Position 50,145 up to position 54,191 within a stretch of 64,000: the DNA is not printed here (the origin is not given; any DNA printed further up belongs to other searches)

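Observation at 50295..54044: Ddl-Ddl-TM-PASTAx3 fusion: cytoplasmic D-Ala-D-Ala ligase modules hard-wired to extracytoplasmic peptidoglycan-sensing domains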

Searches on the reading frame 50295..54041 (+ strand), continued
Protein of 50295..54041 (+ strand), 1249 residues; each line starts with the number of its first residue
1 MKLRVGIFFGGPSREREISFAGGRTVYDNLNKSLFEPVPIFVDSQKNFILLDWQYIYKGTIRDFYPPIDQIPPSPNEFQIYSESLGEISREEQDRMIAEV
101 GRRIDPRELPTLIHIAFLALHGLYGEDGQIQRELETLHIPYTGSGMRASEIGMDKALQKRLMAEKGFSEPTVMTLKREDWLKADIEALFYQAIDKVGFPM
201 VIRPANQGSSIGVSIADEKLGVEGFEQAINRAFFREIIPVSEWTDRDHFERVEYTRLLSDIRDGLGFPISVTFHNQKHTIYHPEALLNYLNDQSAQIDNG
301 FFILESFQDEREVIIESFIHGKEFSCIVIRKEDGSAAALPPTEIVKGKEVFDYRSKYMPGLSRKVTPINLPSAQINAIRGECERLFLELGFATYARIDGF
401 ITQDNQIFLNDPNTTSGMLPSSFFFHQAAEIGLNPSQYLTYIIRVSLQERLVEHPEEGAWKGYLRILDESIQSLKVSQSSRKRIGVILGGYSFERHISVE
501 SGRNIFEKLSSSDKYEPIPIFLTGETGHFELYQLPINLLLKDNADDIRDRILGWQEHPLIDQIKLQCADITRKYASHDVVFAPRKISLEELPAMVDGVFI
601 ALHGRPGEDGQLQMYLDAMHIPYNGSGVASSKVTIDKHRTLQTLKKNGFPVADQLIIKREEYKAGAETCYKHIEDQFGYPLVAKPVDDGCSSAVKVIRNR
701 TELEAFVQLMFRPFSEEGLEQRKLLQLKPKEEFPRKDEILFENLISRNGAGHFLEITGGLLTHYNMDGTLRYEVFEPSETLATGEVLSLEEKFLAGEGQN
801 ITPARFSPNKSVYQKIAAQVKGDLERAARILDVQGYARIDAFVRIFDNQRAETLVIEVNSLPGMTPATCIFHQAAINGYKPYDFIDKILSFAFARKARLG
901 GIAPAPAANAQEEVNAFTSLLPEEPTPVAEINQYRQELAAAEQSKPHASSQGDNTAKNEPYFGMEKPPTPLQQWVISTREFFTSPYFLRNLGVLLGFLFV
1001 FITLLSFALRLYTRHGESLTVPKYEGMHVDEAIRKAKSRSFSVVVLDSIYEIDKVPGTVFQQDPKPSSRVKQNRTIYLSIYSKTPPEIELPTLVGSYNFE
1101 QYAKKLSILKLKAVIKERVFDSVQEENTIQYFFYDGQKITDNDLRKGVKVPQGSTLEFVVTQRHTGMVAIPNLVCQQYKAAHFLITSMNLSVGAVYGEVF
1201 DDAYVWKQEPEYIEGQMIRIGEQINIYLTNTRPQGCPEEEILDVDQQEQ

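Call 10: find_homologous_proteins(query=window:50295-54041:+, max_evalue=1e-10)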
Query window:50295-54041:+ (1249 aa): 4573 proteins with E <= 1e-10 among 8000 candidates; the best 120 are listed.
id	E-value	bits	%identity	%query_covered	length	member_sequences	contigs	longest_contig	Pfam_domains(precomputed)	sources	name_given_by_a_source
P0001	0.0e+0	2848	100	100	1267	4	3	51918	PF01820.28,PF13535.12,PF02222.28,PF03793.25,PF07478.19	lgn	-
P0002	0.0e+0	2528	88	99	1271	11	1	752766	PF01820.28,PF13535.12,PF03793.25,PF07478.19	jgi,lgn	jgi:UDP-N-acetylmuramate--alanine ligase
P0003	0.0e+0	2474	86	99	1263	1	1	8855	PF01820.28,PF13535.12,PF02222.28,PF03793.25,PF07478.19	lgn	-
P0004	0.0e+0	2094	73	100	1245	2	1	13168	PF01820.28,PF13535.12,PF03793.25,PF07478.19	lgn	-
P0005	0.0e+0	2089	73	100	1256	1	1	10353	PF01820.28,PF13535.12,PF03793.25,PF07478.19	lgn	-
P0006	0.0e+0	1821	64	99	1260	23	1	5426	PF01820.28,PF13535.12,PF03793.25,PF07478.19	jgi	jgi:D-alanine-D-alanine ligase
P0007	0.0e+0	1820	65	99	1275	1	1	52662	PF01820.28,PF13535.12,PF03793.25,PF07478.19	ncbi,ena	-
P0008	0.0e+0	1801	65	99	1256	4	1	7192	PF01820.28,PF13535.12,PF03793.25,PF07478.19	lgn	-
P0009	0.0e+0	1766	63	99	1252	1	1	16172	PF01820.28,PF13535.12,PF03793.25,PF07478.19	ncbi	-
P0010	0.0e+0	1765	62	99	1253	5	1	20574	PF01820.28,PF13535.12,PF03793.25,PF02655.20,PF07478.19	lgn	-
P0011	0.0e+0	1760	63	99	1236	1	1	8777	PF01820.28,PF13535.12,PF03793.25,PF07478.19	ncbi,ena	-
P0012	0.0e+0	1751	63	99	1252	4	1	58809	PF01820.28,PF13535.12,PF03793.25,PF02655.20,PF07478.19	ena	-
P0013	0.0e+0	1748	63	99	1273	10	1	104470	PF01820.28,PF13535.12,PF03793.25,PF07478.19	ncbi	-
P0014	0.0e+0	1748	62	99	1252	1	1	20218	PF01820.28,PF13535.12,PF03793.25,PF07478.19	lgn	-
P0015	0.0e+0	1743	62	99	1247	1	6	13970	PF01820.28,PF13535.12,PF03793.25,PF07478.19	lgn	-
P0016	0.0e+0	1743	62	99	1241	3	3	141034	PF01820.28,PF13535.12,PF03793.25,PF07478.19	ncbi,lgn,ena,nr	ncbi:MAG TPA: PASTA domain-containing protein [Saprospiraceae bacterium]|nr:PASTA domain-containing 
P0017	0.0e+0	1740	62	99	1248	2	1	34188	PF01820.28,PF13535.12,PF03793.25,PF07478.19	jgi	jgi:D-alanine-D-alanine ligase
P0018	0.0e+0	1737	62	99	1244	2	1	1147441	PF01820.28,PF13535.12,PF03793.25,PF07478.19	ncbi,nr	ncbi:MAG: PASTA domain-containing protein [Saprospiraceae bacterium]|nr:PASTA domain-containing prot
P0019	0.0e+0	1734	62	99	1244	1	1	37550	PF01820.28,PF13535.12,PF03793.25,PF02655.20,PF07478.19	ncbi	-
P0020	0.0e+0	1734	61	99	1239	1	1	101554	PF01820.28,PF13535.12,PF02222.28,PF03793.25,PF02655.20,PF07478.19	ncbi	-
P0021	0.0e+0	1730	61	100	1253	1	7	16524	PF01820.28,PF13535.12,PF03793.25,PF07478.19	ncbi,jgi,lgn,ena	-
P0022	0.0e+0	1729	62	99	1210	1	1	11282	PF01820.28,PF13535.12,PF03793.25,PF07478.19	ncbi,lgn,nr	ncbi:MAG: hypothetical protein DHS20C18_55240 [Saprospiraceae bacterium]|nr:MAG: hypothetical protei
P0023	0.0e+0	1729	61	100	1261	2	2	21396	PF01820.28,PF13535.12,PF03793.25,PF07478.19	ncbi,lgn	-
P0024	0.0e+0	1728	62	99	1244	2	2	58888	PF01820.28,PF13535.12,PF02222.28,PF03793.25,PF02655.20,PF07478.19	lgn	-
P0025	0.0e+0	1723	62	99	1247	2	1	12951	PF01820.28,PF13535.12,PF03793.25,PF07478.19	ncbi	-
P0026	0.0e+0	1719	62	99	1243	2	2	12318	PF01820.28,PF13535.12,PF03793.25,PF02655.20,PF07478.19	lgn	-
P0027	0.0e+0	1717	61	99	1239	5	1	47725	PF01820.28,PF13535.12,PF03793.25,PF07478.19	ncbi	-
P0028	0.0e+0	1716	61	99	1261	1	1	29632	PF01820.28,PF13535.12,PF03793.25,PF07478.19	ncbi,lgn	ncbi:MAG: PASTA domain-containing protein [Saprospiraceae bacterium]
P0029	0.0e+0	1715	61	99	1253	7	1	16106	PF01820.28,PF13535.12,PF03793.25,PF02655.20,PF07478.19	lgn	-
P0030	0.0e+0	1710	62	99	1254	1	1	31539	PF01820.28,PF13535.12,PF03793.25,PF07478.19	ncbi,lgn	-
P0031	0.0e+0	1709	61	99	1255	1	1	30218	PF01820.28,PF13535.12,PF03793.25,PF07478.19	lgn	-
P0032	0.0e+0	1709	62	99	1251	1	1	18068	PF01820.28,PF13535.12,PF03793.25,PF07478.19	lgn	-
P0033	0.0e+0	1709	61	100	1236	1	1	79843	PF01820.28,PF13535.12,PF03793.25,PF02655.20,PF07478.19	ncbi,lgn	-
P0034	0.0e+0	1704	61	99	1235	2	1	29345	PF01820.28,PF13535.12,PF03793.25,PF07478.19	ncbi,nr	ncbi:MAG TPA: PASTA domain-containing protein [Saprospiraceae bacterium]|nr:PASTA domain-containing 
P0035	0.0e+0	1703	62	99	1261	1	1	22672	PF01820.28,PF13535.12,PF03793.25,PF07478.19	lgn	-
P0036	0.0e+0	1703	60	100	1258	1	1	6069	PF01820.28,PF13535.12,PF03793.25,PF07478.19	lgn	-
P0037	0.0e+0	1702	61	99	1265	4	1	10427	PF01820.28,PF13535.12,PF03793.25,PF07478.19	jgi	-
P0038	0.0e+0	1697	61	99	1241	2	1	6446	PF01820.28,PF13535.12,PF02222.28,PF03793.25,PF02655.20,PF07478.19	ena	-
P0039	0.0e+0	1693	61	98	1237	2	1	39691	PF01820.28,PF13535.12,PF02222.28,PF03793.25,PF02655.20,PF07478.19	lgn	-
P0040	0.0e+0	1688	61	99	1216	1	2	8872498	PF01820.28,PF13535.12,PF03793.25,PF07478.19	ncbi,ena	-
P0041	0.0e+0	1680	61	99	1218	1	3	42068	PF01820.28,PF13535.12,PF03793.25,PF02655.20,PF07478.19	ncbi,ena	-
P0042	0.0e+0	1674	61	99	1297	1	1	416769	PF01820.28,PF13535.12,PF02222.28,PF03793.25,PF02655.20,PF07478.19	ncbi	-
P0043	0.0e+0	1668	61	99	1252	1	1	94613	PF01820.28,PF13535.12,PF03793.25,PF07478.19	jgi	jgi:UDP-N-acetylmuramate--alanine ligase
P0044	0.0e+0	1664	59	99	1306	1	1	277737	PF01820.28,PF13535.12,PF03793.25,PF02655.20,PF07478.19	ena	-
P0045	0.0e+0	1662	59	99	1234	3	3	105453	PF01820.28,PF13535.12,PF02222.28,PF03793.25,PF07478.19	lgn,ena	-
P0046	0.0e+0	1660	59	100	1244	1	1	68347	PF01820.28,PF13535.12,PF03793.25,PF02655.20,PF07478.19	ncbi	-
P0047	0.0e+0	1654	59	100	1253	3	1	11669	PF01820.28,PF13535.12,PF03793.25,PF07478.19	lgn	-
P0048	0.0e+0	1653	60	100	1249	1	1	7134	PF01820.28,PF13535.12,PF03793.25,PF07478.19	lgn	-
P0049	0.0e+0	1648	60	99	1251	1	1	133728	PF01820.28,PF13535.12,PF03793.25,PF07478.19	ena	-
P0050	0.0e+0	1645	59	99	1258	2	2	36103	PF01820.28,PF13535.12,PF03793.25,PF07478.19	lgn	-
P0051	0.0e+0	1643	59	100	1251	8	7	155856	PF01820.28,PF13535.12,PF03793.25,PF07478.19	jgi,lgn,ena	-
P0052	0.0e+0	1635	59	99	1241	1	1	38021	PF01820.28,PF13535.12,PF03793.25,PF02655.20,PF07478.19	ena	-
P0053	0.0e+0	1633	59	100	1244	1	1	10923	PF01820.28,PF13535.12,PF02222.28,PF03793.25,PF02655.20,PF07478.19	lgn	-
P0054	0.0e+0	1630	59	99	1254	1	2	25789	PF01820.28,PF13535.12,PF03793.25,PF07478.19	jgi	-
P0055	0.0e+0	1630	69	71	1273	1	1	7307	PF01820.28,PF13535.12,PF02222.28,PF03793.25,PF02655.20,PF07478.19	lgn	-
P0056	0.0e+0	1626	59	100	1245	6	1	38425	PF01820.28,PF13535.12,PF03793.25,PF02655.20,PF07478.19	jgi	jgi:UDP-N-acetylmuramate--alanine ligase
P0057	0.0e+0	1626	59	99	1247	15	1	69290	PF01820.28,PF13535.12,PF02222.28,PF03793.25,PF02655.20,PF07478.19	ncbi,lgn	-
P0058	0.0e+0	1624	59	100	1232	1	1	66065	PF01820.28,PF13535.12,PF03793.25,PF07478.19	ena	-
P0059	0.0e+0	1624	59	100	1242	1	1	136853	PF01820.28,PF13535.12,PF03793.25,PF02655.20,PF07478.19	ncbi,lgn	-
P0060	0.0e+0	1619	59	100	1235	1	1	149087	PF01820.28,PF13535.12,PF03793.25,PF07478.19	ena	-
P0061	0.0e+0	1617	58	99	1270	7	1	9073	PF01820.28,PF13535.12,PF03793.25,PF02655.20,PF07478.19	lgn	-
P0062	0.0e+0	1617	58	99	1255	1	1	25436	PF01820.28,PF13535.12,PF03793.25,PF07478.19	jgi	jgi:UDP-N-acetylmuramate--alanine ligase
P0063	0.0e+0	1616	59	100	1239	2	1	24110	PF01820.28,PF13535.12,PF02222.28,PF03793.25,PF02655.20,PF07478.19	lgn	-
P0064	0.0e+0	1611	58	99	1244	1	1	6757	PF01820.28,PF13535.12,PF03793.25,PF02655.20,PF07478.19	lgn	-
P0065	0.0e+0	1610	59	100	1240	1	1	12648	PF01820.28,PF13535.12,PF02222.28,PF03793.25,PF02655.20,PF07478.19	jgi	jgi:D-alanine-D-alanine ligase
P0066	0.0e+0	1610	60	96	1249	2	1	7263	PF01820.28,PF13535.12,PF03793.25,PF07478.19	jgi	-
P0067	0.0e+0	1609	59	99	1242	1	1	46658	PF01820.28,PF13535.12,PF03793.25,PF08443.17,PF02655.20,PF07478.19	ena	-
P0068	0.0e+0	1603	59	99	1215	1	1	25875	PF01820.28,PF13535.12,PF03793.25,PF02655.20,PF07478.19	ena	-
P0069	0.0e+0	1597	58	100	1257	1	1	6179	PF01820.28,PF13535.12,PF03793.25,PF02655.20,PF07478.19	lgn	-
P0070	0.0e+0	1595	58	99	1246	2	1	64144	PF01820.28,PF13535.12,PF03793.25,PF07478.19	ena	-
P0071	0.0e+0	1595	59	100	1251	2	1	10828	PF01820.28,PF13535.12,PF02222.28,PF03793.25,PF02655.20,PF07478.19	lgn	-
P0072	0.0e+0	1591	59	99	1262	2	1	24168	PF01820.28,PF13535.12,PF02222.28,PF03793.25,PF07478.19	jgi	jgi:UDP-N-acetylmuramate--alanine ligase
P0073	0.0e+0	1591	59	99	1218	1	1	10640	PF01820.28,PF13535.12,PF03793.25,PF02655.20,PF07478.19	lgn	-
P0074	0.0e+0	1590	58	99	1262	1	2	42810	PF01820.28,PF13535.12,PF03793.25,PF07478.19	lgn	-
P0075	0.0e+0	1589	59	99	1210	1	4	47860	PF01820.28,PF13535.12,PF02222.28,PF03793.25,PF07478.19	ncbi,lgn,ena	-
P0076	0.0e+0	1579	58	99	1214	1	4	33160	PF01820.28,PF13535.12,PF03793.25,PF02655.20,PF07478.19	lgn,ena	-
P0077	0.0e+0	1578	57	100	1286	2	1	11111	PF01820.28,PF13535.12,PF03793.25,PF07478.19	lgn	-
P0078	0.0e+0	1578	56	99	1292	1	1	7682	PF01820.28,PF13535.12,PF03793.25,PF07478.19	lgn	-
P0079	0.0e+0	1578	59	99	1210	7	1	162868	PF01820.28,PF13535.12,PF03793.25,PF02655.20,PF07478.19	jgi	jgi:UDP-N-acetylmuramate--alanine ligase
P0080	0.0e+0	1576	58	99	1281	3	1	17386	PF01820.28,PF13535.12,PF03793.25,PF07478.19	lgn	-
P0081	0.0e+0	1575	57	100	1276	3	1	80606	PF01820.28,PF13535.12,PF03793.25,PF02655.20,PF07478.19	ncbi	-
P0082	0.0e+0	1573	57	100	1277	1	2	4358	PF01820.28,PF13535.12,PF02222.28,PF03793.25,PF02655.20,PF07478.19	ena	-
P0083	0.0e+0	1572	58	99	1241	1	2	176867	PF01820.28,PF13535.12,PF02222.28,PF03793.25,PF02655.20,PF07478.19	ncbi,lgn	-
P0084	0.0e+0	1572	58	99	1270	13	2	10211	PF01820.28,PF13535.12,PF03793.25,PF02655.20,PF07478.19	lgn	-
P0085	0.0e+0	1571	58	99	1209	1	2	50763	PF01820.28,PF13535.12,PF03793.25,PF07478.19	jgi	-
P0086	0.0e+0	1571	58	99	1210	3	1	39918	PF01820.28,PF13535.12,PF03793.25,PF07478.19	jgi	-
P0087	0.0e+0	1570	58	99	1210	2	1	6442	PF01820.28,PF13535.12,PF03793.25,PF07478.19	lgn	-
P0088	0.0e+0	1568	57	100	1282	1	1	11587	PF01820.28,PF13535.12,PF03793.25,PF07478.19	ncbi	-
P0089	0.0e+0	1565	57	99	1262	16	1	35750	PF01820.28,PF13535.12,PF02222.28,PF03793.25,PF02655.20,PF07478.19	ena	-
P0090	0.0e+0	1564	58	99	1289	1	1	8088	PF01820.28,PF13535.12,PF03793.25,PF07478.19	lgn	-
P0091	0.0e+0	1563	57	99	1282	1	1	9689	PF01820.28,PF13535.12,PF03793.25,PF07478.19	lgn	-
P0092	0.0e+0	1562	56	99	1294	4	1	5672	PF01820.28,PF13535.12,PF03793.25,PF07478.19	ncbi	-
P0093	0.0e+0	1557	41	21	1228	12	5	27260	PF01820.28,PF13535.12,PF03793.25,PF07478.19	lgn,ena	-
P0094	0.0e+0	1557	56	99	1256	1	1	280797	PF01820.28,PF13535.12,PF02222.28,PF03793.25,PF07478.19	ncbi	ncbi:MAG: PASTA domain-containing protein [Saprospiraceae bacterium]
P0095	0.0e+0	1556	57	100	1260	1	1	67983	PF01820.28,PF13535.12,PF02222.28,PF03793.25,PF02655.20,PF07478.19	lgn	-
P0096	0.0e+0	1554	58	99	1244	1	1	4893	PF01820.28,PF13535.12,PF02222.28,PF03793.25,PF02655.20,PF07478.19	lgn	-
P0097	0.0e+0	1554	58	99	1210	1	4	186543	PF01820.28,PF13535.12,PF02222.28,PF03793.25,PF07478.19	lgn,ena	-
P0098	0.0e+0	1553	56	99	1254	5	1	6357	PF01820.28,PF03793.25,PF02655.20,PF07478.19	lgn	-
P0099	0.0e+0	1553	57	99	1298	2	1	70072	PF01820.28,PF13535.12,PF03793.25,PF02655.20,PF07478.19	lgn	-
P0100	0.0e+0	1552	57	100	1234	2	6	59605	PF01820.28,PF13535.12,PF03793.25,PF07478.19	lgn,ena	-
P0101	0.0e+0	1552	57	100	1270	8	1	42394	PF01820.28,PF13535.12,PF03793.25,PF02655.20,PF07478.19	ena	-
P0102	0.0e+0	1552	56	99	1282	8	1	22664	PF01820.28,PF13535.12,PF03793.25,PF07478.19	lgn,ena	-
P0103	0.0e+0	1551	56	100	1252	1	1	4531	PF01820.28,PF13535.12,PF03793.25,PF07478.19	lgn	-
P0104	0.0e+0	1548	58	99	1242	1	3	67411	PF01820.28,PF13535.12,PF02222.28,PF03793.25,PF02655.20,PF07478.19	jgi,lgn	jgi:D-alanine-D-alanine ligase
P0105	0.0e+0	1547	57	100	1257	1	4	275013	PF01820.28,PF13535.12,PF03793.25,PF02655.20,PF07478.19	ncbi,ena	-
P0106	0.0e+0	1547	57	99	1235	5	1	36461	PF01820.28,PF13535.12,PF03793.25,PF07478.19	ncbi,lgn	-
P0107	0.0e+0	1543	56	99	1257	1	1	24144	PF01820.28,PF13535.12,PF03793.25,PF02655.20,PF07478.19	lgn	-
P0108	0.0e+0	1542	56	99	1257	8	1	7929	PF01820.28,PF13535.12,PF03793.25,PF02655.20,PF07478.19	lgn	-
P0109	0.0e+0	1542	56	99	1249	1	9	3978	PF01820.28,PF13535.12,PF03793.25,PF07478.19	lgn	-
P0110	0.0e+0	1541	57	99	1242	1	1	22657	PF01820.28,PF13535.12,PF03793.25,PF02655.20,PF07478.19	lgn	-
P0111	0.0e+0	1541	57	99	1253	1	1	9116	PF01820.28,PF13535.12,PF02222.28,PF03793.25,PF07478.19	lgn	-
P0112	0.0e+0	1539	56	99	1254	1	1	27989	PF01820.28,PF13535.12,PF03793.25,PF02655.20,PF07478.19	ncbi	-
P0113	0.0e+0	1539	56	100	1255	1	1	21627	PF01820.28,PF13535.12,PF02222.28,PF03793.25,PF02655.20,PF07478.19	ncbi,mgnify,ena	mgnify:CR=1 FL=1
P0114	0.0e+0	1537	56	99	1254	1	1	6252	PF01820.28,PF13535.12,PF03793.25,PF02655.20,PF07478.19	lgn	-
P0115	0.0e+0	1536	57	99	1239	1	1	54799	PF01820.28,PF13535.12,PF02222.28,PF03793.25,PF02655.20,PF07478.19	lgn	-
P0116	0.0e+0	1536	57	99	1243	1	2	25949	PF01820.28,PF13535.12,PF02222.28,PF03793.25,PF02655.20,PF07478.19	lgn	-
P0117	0.0e+0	1536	56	99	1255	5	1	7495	PF01820.28,PF13535.12,PF03793.25,PF02655.20,PF07478.19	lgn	-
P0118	0.0e+0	1535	56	99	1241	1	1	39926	PF01820.28,PF13535.12,PF02222.28,PF03793.25,PF02655.20,PF07478.19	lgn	-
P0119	0.0e+0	1535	57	99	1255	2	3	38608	PF01820.28,PF13535.12,PF03793.25,PF07478.19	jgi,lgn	jgi:D-alanine-D-alanine ligase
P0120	0.0e+0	1535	55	99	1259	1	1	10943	PF01820.28,PF03793.25,PF07478.19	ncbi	-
